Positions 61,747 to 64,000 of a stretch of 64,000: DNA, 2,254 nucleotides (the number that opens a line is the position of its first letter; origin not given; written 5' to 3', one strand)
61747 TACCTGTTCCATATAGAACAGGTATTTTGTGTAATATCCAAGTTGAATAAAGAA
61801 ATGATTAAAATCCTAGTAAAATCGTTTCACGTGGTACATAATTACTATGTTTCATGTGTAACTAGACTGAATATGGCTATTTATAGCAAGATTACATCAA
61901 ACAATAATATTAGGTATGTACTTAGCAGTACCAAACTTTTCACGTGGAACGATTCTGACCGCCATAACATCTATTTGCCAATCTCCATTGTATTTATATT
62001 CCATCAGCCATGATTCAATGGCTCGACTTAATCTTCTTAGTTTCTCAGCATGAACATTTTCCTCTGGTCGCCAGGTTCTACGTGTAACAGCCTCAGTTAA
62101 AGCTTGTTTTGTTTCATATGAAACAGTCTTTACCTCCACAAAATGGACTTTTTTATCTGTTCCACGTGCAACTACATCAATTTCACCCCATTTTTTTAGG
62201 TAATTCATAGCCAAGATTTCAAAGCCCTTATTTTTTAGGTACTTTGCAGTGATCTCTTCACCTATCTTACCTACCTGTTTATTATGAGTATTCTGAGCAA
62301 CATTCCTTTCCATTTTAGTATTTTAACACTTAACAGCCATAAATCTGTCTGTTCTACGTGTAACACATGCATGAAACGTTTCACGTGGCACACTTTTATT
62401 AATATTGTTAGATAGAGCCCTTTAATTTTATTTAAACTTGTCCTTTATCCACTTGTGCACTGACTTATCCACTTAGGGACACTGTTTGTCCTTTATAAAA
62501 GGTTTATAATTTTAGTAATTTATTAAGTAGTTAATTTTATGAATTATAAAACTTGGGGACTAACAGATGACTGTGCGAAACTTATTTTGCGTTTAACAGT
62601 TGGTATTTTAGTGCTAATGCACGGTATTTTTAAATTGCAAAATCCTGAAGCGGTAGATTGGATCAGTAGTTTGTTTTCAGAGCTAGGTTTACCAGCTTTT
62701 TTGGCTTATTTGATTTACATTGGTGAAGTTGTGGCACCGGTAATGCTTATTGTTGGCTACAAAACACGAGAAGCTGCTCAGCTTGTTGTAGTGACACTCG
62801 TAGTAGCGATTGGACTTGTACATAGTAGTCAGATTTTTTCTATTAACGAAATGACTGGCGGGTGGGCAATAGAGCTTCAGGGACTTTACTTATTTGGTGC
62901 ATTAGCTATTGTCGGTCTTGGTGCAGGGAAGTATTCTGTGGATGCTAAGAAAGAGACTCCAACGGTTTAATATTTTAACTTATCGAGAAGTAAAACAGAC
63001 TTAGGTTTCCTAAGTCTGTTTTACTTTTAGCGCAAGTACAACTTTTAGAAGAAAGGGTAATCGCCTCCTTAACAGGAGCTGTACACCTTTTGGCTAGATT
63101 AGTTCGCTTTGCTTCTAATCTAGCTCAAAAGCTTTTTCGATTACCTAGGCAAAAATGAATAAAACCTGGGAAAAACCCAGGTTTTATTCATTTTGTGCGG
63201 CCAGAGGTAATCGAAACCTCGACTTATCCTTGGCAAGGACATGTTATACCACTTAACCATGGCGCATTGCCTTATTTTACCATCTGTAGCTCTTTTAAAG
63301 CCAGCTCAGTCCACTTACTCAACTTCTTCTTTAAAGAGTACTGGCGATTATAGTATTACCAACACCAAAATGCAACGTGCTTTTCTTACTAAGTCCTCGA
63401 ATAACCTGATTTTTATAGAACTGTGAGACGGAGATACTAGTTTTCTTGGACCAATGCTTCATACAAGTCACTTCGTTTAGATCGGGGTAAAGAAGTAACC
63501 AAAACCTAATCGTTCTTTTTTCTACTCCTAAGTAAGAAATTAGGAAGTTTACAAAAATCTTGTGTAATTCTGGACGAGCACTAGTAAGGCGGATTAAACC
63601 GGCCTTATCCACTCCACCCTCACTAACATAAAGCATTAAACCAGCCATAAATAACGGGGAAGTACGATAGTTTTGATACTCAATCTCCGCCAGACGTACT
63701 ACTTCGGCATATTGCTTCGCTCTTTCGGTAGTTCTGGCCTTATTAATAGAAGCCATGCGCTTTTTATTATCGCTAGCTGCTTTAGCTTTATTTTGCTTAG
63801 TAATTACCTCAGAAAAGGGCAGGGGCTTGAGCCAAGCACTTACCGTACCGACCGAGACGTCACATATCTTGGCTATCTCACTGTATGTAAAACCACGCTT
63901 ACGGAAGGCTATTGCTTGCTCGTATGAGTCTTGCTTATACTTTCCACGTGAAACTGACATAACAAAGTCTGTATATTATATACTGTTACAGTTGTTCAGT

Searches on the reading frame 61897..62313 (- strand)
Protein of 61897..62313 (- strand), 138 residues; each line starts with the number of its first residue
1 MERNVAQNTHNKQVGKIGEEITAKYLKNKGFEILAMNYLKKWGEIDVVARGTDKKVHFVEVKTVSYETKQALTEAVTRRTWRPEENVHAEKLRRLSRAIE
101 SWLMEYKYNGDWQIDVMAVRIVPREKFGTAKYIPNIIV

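Call 35: search_protein_families(library=pfam, proteins=[window:61897-62313:-], max_evalue=0.001)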
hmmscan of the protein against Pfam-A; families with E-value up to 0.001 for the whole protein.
window:61897-62313:- (138 aa): 2 families
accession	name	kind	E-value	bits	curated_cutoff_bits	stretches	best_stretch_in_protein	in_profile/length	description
PF02021.23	UPF0102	-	1.1e-19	71.1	23.6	1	18-119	1-80/80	Uncharacterised protein family UPF0102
PF08378.17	NERD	-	2.6e-05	25.2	22.1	1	15-106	2-96/111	Nuclease-related domain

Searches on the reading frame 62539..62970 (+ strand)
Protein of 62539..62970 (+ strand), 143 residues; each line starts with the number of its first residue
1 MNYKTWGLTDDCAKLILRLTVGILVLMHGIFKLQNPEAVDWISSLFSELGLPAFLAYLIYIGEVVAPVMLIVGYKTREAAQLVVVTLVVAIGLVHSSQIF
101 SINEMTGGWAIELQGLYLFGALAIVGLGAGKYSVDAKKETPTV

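Call 35: search_protein_families(library=pfam, proteins=[window:62539-62970:+], max_evalue=0.001)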
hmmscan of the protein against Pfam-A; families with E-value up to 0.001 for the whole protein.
window:62539-62970:+ (143 aa): 2 families
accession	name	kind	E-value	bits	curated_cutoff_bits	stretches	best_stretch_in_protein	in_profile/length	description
PF07681.17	DoxX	-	1.4e-18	67.7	23.6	1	14-95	2-84/85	DoxX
PF07291.16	MauE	-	0.00015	22.5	27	1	15-94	6-87/128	Methylamine utilisation protein MauE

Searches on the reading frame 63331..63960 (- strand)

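Call 35: search_protein_families(library=pfam, proteins=[window:63331-63960:-], max_evalue=0.001)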
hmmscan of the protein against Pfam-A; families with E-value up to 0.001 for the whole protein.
window:63331-63960:- (209 aa): 4 families
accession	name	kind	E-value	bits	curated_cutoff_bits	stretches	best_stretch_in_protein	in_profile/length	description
PF13384.12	HTH_23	-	3.3e-06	27.2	24.6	1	15-45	9-39/50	Homeodomain-like domain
PF08281.18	Sigma70_r4_2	-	6e-05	23.1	25.7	1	23-44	26-47/54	Sigma-70, region 4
PF02796.21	HTH_7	-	0.00015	22.2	23.8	0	7-40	5-38/45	Helix-turn-helix domain of resolvase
PF13518.12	HTH_28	-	0.00039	20.9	25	0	15-45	4-34/52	Helix-turn-helix domain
